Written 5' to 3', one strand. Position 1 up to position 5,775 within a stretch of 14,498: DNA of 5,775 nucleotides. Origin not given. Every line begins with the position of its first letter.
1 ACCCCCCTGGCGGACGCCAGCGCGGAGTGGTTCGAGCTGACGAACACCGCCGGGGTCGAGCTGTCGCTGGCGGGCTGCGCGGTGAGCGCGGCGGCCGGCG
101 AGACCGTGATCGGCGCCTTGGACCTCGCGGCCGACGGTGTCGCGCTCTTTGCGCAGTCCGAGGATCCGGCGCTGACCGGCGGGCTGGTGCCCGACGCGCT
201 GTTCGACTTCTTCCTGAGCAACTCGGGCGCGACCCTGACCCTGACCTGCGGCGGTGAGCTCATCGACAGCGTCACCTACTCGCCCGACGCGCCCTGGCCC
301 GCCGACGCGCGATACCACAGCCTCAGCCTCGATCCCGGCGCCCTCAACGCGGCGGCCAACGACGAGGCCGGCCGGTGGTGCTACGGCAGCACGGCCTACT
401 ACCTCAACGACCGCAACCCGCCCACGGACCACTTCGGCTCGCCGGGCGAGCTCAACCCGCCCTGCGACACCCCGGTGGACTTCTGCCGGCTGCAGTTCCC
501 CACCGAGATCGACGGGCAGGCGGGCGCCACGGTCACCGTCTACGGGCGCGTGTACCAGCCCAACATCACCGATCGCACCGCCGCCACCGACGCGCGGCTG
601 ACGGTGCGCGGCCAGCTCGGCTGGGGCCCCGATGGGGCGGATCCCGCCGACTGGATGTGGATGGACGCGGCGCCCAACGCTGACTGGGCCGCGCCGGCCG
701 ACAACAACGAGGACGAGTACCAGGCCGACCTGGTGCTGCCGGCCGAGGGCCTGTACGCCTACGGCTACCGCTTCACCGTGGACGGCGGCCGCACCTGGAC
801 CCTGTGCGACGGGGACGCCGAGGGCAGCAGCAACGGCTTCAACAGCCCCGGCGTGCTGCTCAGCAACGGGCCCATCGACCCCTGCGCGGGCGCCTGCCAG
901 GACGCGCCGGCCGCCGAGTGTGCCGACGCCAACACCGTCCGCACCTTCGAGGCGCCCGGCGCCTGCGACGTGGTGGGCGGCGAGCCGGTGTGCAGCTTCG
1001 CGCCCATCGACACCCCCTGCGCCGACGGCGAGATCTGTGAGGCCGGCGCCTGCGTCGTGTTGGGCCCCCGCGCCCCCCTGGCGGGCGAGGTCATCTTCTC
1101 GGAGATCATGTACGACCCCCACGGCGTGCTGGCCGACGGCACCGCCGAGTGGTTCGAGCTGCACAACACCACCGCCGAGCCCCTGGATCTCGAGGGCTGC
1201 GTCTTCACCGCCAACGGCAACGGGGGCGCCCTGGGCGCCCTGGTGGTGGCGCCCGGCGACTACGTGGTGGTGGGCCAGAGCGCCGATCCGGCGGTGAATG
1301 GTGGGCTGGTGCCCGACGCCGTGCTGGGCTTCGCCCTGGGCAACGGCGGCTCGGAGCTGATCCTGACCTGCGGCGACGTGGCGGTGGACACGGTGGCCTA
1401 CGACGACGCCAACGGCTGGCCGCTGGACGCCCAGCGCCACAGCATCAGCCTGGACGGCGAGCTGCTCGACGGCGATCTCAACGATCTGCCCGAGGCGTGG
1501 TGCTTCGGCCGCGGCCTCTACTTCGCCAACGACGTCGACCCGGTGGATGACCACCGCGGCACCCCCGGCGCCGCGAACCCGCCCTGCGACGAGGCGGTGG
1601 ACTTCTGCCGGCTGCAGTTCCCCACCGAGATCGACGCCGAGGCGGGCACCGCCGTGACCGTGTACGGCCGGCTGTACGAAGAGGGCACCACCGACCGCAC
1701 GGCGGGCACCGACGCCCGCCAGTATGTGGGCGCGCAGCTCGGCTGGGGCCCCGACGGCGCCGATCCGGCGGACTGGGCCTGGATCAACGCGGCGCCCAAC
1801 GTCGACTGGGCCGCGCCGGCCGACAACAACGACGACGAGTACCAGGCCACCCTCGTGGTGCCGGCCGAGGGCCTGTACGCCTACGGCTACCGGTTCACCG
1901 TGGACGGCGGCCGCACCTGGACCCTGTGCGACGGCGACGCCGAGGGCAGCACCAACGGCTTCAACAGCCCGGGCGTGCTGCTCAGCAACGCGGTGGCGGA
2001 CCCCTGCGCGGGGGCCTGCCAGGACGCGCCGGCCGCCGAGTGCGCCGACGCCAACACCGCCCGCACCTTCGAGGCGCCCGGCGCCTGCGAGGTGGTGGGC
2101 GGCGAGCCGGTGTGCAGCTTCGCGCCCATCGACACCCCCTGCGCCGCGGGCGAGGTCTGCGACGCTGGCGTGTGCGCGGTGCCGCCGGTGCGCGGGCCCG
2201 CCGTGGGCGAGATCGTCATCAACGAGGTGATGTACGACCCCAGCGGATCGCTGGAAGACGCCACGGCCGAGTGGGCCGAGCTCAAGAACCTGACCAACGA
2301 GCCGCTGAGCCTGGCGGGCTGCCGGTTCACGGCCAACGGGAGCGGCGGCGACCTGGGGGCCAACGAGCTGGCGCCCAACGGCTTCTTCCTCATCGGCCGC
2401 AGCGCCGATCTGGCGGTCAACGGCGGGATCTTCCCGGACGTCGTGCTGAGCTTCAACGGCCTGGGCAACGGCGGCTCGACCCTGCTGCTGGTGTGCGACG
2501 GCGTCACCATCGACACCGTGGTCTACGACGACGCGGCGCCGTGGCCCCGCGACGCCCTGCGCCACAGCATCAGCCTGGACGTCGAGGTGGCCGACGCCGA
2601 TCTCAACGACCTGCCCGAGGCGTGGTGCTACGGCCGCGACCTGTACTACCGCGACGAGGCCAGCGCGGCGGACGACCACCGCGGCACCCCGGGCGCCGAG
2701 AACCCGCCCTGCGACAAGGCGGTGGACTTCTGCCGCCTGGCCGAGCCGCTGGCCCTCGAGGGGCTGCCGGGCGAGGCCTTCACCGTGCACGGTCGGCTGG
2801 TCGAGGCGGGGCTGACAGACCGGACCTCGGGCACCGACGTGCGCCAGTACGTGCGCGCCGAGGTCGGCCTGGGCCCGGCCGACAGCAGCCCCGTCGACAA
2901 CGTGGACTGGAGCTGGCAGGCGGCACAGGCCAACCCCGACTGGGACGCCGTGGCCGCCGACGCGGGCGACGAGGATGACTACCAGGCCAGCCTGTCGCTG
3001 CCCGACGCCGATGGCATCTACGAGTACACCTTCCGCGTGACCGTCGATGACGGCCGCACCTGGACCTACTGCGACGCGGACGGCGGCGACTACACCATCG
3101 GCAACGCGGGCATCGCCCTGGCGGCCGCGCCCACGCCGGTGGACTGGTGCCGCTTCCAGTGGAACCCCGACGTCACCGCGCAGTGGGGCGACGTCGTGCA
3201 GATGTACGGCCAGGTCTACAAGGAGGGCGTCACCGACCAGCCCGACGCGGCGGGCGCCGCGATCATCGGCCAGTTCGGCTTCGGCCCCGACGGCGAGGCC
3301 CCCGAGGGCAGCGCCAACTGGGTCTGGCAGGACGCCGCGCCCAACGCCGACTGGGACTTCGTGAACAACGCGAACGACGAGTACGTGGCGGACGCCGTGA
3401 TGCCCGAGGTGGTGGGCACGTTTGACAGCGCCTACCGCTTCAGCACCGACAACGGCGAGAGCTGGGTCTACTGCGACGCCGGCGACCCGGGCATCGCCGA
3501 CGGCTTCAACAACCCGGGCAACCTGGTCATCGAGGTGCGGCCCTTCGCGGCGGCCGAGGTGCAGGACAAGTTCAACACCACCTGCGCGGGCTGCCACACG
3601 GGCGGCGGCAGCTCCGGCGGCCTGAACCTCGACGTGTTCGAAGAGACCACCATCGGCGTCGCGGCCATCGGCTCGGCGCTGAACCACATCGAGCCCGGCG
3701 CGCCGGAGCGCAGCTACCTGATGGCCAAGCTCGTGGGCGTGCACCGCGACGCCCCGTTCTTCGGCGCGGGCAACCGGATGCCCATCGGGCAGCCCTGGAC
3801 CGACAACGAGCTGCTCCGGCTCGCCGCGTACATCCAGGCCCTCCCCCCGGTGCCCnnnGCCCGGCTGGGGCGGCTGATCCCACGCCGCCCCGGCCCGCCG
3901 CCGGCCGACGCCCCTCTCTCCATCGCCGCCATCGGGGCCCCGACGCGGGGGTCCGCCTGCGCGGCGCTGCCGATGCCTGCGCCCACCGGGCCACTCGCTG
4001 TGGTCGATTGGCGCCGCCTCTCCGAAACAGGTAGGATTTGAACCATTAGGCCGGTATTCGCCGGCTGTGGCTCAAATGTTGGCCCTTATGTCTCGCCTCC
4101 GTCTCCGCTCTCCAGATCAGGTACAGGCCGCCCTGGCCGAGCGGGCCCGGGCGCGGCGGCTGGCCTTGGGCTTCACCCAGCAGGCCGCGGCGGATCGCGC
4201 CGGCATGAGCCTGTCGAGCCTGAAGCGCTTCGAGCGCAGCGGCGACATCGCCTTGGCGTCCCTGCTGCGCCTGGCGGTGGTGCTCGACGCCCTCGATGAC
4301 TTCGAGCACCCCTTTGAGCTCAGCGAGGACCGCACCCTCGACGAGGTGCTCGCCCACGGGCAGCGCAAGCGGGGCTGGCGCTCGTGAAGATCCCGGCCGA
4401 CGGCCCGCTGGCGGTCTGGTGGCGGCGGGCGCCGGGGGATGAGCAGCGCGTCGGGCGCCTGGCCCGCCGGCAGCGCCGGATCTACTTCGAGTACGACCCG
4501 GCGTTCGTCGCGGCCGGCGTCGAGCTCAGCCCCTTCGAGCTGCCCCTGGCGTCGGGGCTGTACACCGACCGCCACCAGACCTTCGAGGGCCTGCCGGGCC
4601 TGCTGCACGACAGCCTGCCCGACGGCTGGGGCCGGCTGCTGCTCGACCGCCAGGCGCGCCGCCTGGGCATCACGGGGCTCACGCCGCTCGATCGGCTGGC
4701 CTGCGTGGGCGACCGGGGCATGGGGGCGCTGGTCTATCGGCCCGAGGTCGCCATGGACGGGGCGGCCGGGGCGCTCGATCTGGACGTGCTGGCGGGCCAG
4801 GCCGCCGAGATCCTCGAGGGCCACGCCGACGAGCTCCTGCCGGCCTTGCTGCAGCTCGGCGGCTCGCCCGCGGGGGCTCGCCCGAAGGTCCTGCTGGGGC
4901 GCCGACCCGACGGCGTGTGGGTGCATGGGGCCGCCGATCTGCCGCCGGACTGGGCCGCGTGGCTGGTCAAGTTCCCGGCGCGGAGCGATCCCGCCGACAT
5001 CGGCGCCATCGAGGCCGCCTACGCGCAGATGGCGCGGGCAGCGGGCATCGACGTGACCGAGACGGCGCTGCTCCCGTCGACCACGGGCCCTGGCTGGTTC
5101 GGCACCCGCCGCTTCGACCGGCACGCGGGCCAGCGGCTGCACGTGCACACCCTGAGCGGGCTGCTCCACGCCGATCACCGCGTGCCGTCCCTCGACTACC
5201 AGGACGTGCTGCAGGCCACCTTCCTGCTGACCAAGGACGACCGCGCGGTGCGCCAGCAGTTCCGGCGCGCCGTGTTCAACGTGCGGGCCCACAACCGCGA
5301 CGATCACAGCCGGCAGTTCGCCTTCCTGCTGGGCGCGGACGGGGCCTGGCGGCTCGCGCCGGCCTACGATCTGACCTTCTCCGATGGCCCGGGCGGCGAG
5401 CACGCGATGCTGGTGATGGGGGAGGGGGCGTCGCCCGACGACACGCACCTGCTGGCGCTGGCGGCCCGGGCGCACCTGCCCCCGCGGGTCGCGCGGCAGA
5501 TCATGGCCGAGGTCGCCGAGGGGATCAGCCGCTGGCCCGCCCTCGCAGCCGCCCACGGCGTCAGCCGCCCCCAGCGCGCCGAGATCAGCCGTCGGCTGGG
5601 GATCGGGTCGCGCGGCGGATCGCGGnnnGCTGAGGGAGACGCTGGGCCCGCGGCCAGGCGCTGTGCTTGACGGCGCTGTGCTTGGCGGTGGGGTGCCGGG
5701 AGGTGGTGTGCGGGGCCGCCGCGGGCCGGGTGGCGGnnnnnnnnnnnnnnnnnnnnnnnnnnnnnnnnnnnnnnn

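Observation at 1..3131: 1122-bp near-identical tandem duplication inside a CDS (modules 1 and 2 about 95-99% identical over long stretches; module 3 diverged)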

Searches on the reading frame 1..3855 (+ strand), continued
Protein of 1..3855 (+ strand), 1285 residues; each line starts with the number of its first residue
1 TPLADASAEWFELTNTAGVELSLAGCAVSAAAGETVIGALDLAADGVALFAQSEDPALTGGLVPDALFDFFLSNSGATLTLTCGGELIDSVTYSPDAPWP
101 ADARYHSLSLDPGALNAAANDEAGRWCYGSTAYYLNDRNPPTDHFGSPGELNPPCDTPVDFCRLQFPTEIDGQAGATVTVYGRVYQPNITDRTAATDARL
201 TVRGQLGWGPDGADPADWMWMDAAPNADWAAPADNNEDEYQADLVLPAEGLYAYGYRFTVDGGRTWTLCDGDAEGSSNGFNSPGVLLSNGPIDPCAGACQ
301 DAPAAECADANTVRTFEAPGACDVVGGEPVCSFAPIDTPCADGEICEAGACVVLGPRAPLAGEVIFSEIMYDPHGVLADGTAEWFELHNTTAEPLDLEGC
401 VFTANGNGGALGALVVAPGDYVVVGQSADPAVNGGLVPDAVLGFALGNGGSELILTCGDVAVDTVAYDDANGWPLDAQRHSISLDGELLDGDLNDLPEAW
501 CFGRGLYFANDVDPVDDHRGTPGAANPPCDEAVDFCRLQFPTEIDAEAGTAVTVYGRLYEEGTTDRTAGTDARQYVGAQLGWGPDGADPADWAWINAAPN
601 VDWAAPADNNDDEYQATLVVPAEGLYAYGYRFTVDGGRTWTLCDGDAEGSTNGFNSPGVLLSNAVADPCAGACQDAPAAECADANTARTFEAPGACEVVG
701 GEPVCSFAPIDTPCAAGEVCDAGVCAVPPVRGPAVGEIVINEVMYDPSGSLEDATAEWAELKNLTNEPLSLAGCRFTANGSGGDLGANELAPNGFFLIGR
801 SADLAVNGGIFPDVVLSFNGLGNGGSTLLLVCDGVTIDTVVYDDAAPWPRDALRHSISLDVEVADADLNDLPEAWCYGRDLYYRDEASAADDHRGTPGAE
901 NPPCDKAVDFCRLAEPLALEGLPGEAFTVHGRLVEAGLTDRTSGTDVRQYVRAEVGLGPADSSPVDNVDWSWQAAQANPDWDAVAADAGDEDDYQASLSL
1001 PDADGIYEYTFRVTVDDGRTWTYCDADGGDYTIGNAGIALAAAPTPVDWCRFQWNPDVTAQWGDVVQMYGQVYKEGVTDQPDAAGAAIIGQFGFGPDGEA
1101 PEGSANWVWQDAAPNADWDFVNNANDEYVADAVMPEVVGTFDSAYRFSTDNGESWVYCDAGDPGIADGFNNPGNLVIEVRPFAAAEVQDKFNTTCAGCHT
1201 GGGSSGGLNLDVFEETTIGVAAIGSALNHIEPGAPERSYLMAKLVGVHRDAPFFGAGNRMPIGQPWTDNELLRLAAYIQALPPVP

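Call 45: find_related_loci(query=window:1-3855:+, collection=metagenome_contigs, flank=10000)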
Query window:1-3855:+ (1285 aa) in metagenome_contigs; peptide patterns used: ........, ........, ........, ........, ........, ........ (x = any residue, [..] = any of these).
129 stretches matched a pattern; 49 encode a relative of the query (tblastn E <= 1e-3); 49 distinct loci.
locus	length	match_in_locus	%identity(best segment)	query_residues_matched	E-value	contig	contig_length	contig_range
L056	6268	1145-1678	34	3-904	2e-19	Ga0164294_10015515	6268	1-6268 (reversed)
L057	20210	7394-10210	35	3-904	1e-11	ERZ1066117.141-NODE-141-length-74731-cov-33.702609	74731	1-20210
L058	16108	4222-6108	37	336-844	3e-11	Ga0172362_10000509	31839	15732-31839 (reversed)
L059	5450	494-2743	33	361-857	2e-10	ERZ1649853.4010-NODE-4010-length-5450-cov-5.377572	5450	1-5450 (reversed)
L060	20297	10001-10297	40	363-830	1e-9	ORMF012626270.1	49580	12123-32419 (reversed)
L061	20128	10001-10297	40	363-830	1e-9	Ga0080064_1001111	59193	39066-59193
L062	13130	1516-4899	35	357-865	3e-9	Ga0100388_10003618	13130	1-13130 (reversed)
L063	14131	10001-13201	35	346-901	6e-9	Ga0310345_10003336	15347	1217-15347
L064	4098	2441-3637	37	356-854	9e-9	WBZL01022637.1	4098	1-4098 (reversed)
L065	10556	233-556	36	364-844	2e-8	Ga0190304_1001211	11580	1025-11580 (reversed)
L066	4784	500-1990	36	733-865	5e-8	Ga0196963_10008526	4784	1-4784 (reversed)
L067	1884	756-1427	26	738-945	5e-8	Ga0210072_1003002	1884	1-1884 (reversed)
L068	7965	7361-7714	34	361-842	6e-8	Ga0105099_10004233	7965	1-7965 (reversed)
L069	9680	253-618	32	351-794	7e-8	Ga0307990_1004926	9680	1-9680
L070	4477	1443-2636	36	345-854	8e-8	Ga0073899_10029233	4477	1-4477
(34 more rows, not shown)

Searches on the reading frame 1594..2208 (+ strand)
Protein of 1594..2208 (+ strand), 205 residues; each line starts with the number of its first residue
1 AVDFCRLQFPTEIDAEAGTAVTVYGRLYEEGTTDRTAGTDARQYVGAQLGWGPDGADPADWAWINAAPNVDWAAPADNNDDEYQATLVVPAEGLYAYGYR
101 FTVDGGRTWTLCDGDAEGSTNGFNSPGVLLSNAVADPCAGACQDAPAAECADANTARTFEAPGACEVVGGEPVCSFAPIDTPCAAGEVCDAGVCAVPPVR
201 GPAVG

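Call 36: predict_structure(alignment_id=A1)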
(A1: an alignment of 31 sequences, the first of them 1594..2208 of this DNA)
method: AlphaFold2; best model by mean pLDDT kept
length: 205 residues; sequences in the alignment: 31
mean_pLDDT: 95.3   pTM: 0.79
mean pLDDT of the five models: 95.3, 94.7, 94.5, 94.2, 93.0
residues with pLDDT >= 90: 180; 70-90: 25; 50-70: 0; < 50: 0
segments of 3 or more residues with pLDDT < 50: none
pLDDT, mean of each block of 10 residues (from residue 1): 95 98 97 91 94 98 98 88 98 98 96 92 94 96 98 98 96 98 98 93 82
secondary structure, 60 per line:
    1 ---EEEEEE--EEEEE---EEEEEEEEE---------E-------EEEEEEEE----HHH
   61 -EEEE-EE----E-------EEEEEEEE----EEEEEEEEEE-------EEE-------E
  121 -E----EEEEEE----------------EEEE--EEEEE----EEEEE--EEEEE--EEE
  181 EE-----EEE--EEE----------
elements in order: E4-9 E12-16 E20-28 E46-53 E62-65 E81-88 E93-102 E110-112 E127-132 E149-152 E155-159 E164-168 E171-175 E178-182 E188-190 E193-195

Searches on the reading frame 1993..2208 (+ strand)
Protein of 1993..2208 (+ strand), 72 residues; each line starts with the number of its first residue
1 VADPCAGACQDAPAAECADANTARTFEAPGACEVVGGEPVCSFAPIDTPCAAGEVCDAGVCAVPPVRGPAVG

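Call 42: search_protein_families(library=pfam, proteins=[window:1993-2208:+], max_evalue=1)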
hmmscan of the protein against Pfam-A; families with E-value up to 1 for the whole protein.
window:1993-2208:+ (72 aa): 0 families

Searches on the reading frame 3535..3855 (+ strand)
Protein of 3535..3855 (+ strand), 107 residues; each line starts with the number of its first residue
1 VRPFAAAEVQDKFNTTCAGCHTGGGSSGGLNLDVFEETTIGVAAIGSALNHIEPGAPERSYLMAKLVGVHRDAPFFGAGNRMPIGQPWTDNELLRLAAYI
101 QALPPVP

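Call 42: search_protein_families(library=pfam, proteins=[window:3535-3855:+], max_evalue=1)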
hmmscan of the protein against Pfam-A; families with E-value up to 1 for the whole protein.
window:3535-3855:+ (107 aa): 4 families
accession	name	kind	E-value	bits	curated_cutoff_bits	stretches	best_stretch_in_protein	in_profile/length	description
PF13442.11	Cytochrome_CBB3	-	4e-05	24.3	27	1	5-100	2-68/68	Cytochrome C oxidase, cbb3-type, subunit III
PF00034.26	Cytochrom_C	-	9.4e-05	24.1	21.3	1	7-103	2-89/90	Cytochrome c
PF07635.16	PSCyt1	-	0.0002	22.4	22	1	17-66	1-46/59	Planctomycete cytochrome C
PF14495.11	Cytochrom_C550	-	0.1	12.7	27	1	10-27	30-47/136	Cytochrome c-550 domain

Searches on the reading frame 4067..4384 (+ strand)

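Call 31: search_protein_families(library=ncbifam, proteins=[window:4067-4384:+], max_evalue=0.01)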
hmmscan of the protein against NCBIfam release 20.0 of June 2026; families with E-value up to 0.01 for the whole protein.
window:4067-4384:+ (106 aa): 5 families
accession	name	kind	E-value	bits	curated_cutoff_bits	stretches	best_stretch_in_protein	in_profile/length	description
NF041951.1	phage_RstR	subfamily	6.6e-05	23.1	80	1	23-73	3-54/108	RstR family transcriptional repressor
NF007257.0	PRK09706.1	subfamily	0.00052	19.8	101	1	21-73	4-57/135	transcriptional repressor DicA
TIGR03070.1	couple_hipB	subfamily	0.00053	19.9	71.65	1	23-72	3-53/58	type II toxin-antitoxin system Y4mF family antitoxin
NF006015.0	PRK08154.1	subfamily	0.0043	16.3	204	1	15-75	23-84/314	anaerobic benzoate catabolism transcriptional regulator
TIGR03830.1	CxxCG_CxxCG_HTH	subfamily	0.0088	15.8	61.8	1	22-69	65-115/127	type II TA system antitoxin MqsA family protein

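Call 34: search_protein_families(library=padloc, proteins=[window:4067-4384:+], max_evalue=0.001)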
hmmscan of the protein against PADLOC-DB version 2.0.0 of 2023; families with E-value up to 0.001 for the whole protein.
window:4067-4384:+ (106 aa): 1 family
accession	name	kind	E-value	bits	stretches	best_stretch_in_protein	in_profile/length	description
PDLC04142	capH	-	0.00017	20.6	1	20-70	4-52/103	capH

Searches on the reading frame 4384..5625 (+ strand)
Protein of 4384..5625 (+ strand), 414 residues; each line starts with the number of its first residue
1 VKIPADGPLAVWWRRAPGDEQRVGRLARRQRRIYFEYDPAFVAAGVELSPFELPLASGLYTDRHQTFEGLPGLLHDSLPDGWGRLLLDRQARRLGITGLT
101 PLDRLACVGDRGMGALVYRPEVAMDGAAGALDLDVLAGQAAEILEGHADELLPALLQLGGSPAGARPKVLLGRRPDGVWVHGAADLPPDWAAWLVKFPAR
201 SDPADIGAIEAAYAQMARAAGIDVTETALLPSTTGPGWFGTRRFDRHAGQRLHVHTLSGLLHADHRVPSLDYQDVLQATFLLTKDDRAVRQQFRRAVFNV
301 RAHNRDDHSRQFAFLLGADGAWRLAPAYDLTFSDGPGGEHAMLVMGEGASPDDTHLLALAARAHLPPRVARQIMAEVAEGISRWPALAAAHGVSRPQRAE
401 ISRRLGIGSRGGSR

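Call 6: search_protein_families(library=pfam, proteins=[window:4384-5625:+], max_evalue=0.01)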
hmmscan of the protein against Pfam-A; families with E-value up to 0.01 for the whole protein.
window:4384-5625:+ (414 aa): 2 families
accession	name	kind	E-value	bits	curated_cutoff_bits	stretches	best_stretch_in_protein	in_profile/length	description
PF07804.18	HipA_C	-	2.8e-43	148.5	30.5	1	161-381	2-209/213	HipA-like C-terminal domain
PF13657.11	Couple_hipA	-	3.8e-19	69.5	22.5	1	19-118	6-98/99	HipA N-terminal domain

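Call 8: find_encoding_contigs(protein=window:4384-5625:+, flank=10000, max_places=6)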
Protein window:4384-5625:+ (414 aa): 2 contigs read that carry it; 2 places shown.
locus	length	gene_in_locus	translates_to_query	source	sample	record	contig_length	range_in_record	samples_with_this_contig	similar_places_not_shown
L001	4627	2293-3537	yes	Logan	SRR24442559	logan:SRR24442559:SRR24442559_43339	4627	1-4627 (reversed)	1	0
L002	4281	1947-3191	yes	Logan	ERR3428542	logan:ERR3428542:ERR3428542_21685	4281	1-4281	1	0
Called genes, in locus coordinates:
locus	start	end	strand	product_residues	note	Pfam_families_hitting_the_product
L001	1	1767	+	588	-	?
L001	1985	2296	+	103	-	PF13560:HTH_31 (weak), PF01381:HTH_3 (weak)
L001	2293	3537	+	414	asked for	PF13657:Couple_hipA, PF07804:HipA_C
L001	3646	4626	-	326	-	?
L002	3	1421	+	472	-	?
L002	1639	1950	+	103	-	PF13560:HTH_31 (weak), PF01381:HTH_3 (weak)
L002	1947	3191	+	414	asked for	PF13657:Couple_hipA, PF07804:HipA_C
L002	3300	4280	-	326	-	?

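Call 31: search_protein_families(library=ncbifam, proteins=[window:4384-5625:+], max_evalue=0.01)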
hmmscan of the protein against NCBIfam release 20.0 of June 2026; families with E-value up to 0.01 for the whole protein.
window:4384-5625:+ (414 aa): 2 families
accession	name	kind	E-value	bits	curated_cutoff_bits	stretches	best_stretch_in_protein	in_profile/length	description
NF007297.0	PRK09775.1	equivalog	9.4e-05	21.3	401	1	205-330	244-369/446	type II toxin-antitoxin system HipA family toxin YjjJ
TIGR03071.1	couple_hipA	domain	0.002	18.2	27.8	1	20-116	8-98/101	HipA N-terminal domain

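Call 34: search_protein_families(library=padloc, proteins=[window:4384-5625:+], max_evalue=0.001)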
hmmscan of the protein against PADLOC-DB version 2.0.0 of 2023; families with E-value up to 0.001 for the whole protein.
window:4384-5625:+ (414 aa): 0 families
